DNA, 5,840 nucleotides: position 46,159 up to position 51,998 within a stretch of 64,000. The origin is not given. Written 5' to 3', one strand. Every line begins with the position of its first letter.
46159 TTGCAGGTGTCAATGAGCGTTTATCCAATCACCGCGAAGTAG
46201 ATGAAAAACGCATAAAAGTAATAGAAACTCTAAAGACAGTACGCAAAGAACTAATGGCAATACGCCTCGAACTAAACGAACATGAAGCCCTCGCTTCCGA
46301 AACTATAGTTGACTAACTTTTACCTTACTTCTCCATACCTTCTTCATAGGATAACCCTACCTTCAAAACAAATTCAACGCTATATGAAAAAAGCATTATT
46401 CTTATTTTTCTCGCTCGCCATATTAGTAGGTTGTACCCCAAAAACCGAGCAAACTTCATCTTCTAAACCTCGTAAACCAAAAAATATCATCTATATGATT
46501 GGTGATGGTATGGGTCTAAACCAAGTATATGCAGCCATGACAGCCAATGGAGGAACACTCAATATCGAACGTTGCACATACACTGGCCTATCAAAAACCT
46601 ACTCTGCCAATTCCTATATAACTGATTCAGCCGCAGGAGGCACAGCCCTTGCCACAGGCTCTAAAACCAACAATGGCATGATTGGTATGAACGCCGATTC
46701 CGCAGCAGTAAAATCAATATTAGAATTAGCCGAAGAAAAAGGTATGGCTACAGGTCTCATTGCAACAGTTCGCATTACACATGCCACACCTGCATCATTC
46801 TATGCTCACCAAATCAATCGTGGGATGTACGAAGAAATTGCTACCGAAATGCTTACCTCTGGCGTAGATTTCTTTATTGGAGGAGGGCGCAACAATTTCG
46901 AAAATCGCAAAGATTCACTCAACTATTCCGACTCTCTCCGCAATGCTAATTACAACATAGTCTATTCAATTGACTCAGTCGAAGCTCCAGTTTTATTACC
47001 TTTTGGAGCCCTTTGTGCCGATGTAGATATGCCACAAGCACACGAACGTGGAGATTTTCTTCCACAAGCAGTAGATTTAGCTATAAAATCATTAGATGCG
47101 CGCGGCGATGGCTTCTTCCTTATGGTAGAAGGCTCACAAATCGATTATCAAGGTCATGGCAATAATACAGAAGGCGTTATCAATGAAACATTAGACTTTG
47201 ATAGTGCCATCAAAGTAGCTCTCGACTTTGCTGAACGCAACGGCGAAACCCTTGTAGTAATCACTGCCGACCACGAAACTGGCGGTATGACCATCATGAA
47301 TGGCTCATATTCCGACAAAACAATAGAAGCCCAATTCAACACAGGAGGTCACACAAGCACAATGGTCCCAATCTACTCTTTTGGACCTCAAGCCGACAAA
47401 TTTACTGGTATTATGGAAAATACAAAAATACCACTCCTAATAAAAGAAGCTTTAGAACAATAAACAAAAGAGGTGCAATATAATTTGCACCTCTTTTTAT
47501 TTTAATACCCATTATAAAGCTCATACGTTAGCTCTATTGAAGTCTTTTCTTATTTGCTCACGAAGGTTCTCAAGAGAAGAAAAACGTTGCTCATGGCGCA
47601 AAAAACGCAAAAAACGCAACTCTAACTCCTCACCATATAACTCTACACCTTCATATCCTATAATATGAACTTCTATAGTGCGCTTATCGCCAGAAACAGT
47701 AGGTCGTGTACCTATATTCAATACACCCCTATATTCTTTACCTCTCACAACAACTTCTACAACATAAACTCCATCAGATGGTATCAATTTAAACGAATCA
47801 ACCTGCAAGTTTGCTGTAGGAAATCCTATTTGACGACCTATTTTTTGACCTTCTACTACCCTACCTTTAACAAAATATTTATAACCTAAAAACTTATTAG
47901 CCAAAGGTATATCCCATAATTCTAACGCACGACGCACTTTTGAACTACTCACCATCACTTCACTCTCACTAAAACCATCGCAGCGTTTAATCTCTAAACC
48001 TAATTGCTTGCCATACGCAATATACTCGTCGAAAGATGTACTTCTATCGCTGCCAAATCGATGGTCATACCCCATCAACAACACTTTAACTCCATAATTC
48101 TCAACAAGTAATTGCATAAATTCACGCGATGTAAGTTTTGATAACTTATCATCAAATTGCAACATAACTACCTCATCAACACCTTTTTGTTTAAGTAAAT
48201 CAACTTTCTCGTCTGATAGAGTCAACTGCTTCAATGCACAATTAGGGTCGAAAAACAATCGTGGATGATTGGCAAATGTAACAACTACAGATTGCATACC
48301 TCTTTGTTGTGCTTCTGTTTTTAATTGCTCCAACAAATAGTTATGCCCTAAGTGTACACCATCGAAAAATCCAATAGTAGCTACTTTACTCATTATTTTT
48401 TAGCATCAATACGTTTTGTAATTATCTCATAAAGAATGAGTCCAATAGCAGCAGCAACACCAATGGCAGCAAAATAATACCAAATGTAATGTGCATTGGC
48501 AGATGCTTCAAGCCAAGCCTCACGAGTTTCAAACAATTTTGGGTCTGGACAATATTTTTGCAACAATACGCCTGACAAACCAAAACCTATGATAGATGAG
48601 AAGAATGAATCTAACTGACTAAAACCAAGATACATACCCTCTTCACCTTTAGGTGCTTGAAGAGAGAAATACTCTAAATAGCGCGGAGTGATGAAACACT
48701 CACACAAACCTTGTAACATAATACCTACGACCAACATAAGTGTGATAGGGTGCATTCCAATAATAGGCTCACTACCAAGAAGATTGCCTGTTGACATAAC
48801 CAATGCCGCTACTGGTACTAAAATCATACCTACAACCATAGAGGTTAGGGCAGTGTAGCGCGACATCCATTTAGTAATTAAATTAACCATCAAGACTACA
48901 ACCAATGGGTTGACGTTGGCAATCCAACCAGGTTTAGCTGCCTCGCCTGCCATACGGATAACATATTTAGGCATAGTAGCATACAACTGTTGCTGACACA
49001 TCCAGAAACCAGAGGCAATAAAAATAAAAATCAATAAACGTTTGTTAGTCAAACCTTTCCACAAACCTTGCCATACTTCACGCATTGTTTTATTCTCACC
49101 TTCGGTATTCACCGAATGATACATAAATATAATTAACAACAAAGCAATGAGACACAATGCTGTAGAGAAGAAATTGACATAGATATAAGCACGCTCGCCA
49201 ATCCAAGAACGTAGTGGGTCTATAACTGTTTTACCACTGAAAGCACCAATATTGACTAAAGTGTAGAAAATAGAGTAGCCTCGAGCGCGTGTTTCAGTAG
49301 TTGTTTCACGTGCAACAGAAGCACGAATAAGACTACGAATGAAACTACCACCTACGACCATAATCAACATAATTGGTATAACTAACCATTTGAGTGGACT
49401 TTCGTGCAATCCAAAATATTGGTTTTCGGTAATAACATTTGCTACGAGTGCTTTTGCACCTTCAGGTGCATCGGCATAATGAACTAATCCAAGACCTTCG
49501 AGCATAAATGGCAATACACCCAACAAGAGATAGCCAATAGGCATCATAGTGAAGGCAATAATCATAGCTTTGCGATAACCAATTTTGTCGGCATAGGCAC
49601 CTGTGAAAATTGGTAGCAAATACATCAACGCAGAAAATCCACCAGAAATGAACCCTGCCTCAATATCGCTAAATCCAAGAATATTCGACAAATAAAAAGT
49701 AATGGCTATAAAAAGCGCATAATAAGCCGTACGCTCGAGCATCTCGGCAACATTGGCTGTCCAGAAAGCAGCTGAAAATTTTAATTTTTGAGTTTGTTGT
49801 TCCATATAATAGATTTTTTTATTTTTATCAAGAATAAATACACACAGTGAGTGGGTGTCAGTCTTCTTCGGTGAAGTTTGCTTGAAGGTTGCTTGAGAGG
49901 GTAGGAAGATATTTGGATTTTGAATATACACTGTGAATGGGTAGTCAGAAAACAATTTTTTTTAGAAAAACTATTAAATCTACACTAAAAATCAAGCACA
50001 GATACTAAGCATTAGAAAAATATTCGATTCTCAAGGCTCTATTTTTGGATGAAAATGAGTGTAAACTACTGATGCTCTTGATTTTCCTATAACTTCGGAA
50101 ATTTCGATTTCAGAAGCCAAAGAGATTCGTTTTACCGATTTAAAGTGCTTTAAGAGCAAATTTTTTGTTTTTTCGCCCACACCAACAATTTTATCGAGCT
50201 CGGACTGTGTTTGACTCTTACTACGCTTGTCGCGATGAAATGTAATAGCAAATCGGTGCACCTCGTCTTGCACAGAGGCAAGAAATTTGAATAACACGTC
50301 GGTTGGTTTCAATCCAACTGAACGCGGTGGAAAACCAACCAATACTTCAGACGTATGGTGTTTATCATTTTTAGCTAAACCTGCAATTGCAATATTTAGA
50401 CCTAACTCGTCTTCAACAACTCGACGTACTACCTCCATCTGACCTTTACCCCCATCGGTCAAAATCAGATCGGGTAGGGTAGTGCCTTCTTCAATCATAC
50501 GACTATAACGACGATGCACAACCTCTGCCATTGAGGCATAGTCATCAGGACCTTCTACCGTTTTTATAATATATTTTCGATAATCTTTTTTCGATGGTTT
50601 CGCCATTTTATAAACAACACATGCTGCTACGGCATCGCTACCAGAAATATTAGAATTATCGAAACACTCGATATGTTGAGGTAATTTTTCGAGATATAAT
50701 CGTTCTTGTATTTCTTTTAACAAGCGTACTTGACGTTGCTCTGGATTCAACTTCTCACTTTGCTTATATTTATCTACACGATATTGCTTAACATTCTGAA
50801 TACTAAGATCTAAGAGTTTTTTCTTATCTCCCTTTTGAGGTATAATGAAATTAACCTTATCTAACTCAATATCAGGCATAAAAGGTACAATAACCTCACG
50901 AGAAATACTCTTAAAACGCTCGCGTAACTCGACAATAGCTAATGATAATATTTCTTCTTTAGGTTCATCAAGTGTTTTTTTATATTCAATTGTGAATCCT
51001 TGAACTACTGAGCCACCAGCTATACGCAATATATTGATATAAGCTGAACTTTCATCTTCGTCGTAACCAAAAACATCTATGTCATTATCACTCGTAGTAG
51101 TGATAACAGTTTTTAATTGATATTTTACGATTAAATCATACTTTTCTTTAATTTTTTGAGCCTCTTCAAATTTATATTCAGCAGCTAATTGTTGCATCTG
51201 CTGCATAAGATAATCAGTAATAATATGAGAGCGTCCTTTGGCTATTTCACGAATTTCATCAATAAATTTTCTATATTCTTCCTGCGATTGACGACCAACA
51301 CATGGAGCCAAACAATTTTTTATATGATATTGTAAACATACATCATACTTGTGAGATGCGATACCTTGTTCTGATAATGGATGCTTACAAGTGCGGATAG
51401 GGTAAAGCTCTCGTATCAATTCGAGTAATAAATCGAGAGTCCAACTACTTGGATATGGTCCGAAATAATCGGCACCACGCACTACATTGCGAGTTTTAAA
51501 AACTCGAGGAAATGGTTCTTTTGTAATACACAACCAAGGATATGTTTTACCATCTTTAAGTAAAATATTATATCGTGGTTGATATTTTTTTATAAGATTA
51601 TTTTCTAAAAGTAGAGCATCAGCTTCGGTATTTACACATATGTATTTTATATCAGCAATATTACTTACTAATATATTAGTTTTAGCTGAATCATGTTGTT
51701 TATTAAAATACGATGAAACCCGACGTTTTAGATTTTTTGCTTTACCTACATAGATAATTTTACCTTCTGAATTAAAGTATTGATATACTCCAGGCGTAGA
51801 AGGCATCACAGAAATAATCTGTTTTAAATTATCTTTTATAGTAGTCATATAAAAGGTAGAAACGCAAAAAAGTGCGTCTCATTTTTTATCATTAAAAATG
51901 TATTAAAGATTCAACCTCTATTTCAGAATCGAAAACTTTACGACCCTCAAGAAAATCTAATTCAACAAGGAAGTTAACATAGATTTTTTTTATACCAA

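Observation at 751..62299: Heptamer arrays mark most gene and operon junctions of the backbone but are missing from the AT-rich islands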

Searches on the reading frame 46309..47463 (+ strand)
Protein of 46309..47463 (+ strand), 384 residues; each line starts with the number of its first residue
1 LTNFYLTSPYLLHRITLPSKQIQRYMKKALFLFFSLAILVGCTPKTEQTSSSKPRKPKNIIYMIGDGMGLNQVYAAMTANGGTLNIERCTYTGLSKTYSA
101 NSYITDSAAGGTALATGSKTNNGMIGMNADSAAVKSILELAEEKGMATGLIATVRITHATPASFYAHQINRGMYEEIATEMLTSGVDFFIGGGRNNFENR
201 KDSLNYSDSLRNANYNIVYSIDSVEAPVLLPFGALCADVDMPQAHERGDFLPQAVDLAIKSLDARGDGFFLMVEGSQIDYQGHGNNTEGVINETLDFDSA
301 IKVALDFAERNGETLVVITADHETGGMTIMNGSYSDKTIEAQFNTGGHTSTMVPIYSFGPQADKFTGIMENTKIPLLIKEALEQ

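Call 26: search_protein_families(library=pfam, proteins=[window:46309-47463:+])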
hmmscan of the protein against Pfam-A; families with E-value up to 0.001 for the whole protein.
window:46309-47463:+ (384 aa): 3 families
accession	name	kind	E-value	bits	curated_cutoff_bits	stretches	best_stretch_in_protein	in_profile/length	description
PF00245.25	Alk_phosphatase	-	1.1e-72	245.8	24.4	2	58-330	2-323/423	Alkaline phosphatase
PF01676.23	Metalloenzyme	-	1.1e-07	32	24.3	1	270-364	149-227/252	Metalloenzyme superfamily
PF01663.27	Phosphodiest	-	0.0001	22.5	23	1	82-330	19-224/342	Type I phosphodiesterase / nucleotide pyrophosphatase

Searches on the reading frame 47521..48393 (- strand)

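Call 26: search_protein_families(library=pfam, proteins=[window:47521-48393:-])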
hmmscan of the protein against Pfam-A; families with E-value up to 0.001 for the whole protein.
window:47521-48393:- (290 aa): 3 families
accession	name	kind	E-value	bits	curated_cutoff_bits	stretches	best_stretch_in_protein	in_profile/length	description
PF06574.18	FAD_syn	-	9.3e-44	149.5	27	1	3-151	8-157/158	FAD synthetase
PF01687.23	Flavokinase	-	1.3e-42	145.4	19.6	1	169-288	1-120/124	Riboflavin kinase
PF01467.32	CTP_transf_like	-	0.0001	22.9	21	1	6-155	2-132/133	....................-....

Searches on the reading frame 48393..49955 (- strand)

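Call 27: search_protein_families(library=pfam, proteins=[window:48393-49955:-])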
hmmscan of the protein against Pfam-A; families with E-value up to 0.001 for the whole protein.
window:48393-49955:- (520 aa): 3 families
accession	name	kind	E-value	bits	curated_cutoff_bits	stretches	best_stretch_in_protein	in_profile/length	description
PF07690.21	MFS_1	-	2e-24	86.6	33.4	2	72-389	6-290/347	Major Facilitator Superfamily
PF00854.27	PTR2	-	7.2e-11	42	27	1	310-464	206-375/392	POT family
PF05977.19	MFS_3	-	0.00043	19.3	27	0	214-275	244-304/524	Transmembrane secretion effector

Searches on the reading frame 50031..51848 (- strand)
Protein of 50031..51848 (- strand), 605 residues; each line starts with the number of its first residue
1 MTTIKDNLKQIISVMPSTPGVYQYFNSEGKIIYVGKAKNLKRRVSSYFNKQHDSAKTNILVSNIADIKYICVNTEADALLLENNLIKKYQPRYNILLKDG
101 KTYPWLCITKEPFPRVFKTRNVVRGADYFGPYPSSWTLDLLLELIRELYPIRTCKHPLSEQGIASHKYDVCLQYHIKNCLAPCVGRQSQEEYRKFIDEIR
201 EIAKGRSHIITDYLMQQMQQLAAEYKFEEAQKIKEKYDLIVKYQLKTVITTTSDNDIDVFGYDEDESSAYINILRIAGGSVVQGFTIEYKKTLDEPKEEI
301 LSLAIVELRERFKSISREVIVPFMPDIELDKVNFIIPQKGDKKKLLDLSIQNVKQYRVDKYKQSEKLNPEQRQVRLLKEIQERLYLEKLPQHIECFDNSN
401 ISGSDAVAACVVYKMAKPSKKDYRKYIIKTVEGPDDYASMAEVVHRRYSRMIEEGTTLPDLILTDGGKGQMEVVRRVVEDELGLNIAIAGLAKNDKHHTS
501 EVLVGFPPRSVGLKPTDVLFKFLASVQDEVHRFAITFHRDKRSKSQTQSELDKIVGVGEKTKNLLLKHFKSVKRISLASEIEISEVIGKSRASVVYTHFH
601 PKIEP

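Call 27: search_protein_families(library=pfam, proteins=[window:50031-51848:-])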
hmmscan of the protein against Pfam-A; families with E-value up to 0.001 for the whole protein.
window:50031-51848:- (605 aa): 4 families
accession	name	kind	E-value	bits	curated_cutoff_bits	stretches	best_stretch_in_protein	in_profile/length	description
PF08459.17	UvrC_RNaseH_dom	-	1.6e-53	181.2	22.3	1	381-535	1-159/159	UvrC RNAse H endonuclease domain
PF22920.2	UvrC_RNaseH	-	9.8e-18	64.6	24.3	1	256-356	1-112/116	UvrC Ribonuclease H-like domain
PF01541.30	GIY-YIG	-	4.8e-12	46.5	22.6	1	20-94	3-78/78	GIY-YIG catalytic domain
PF12826.13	HHH_2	-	0.00021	21.8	27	0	556-600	10-56/64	Helix-hairpin-helix motif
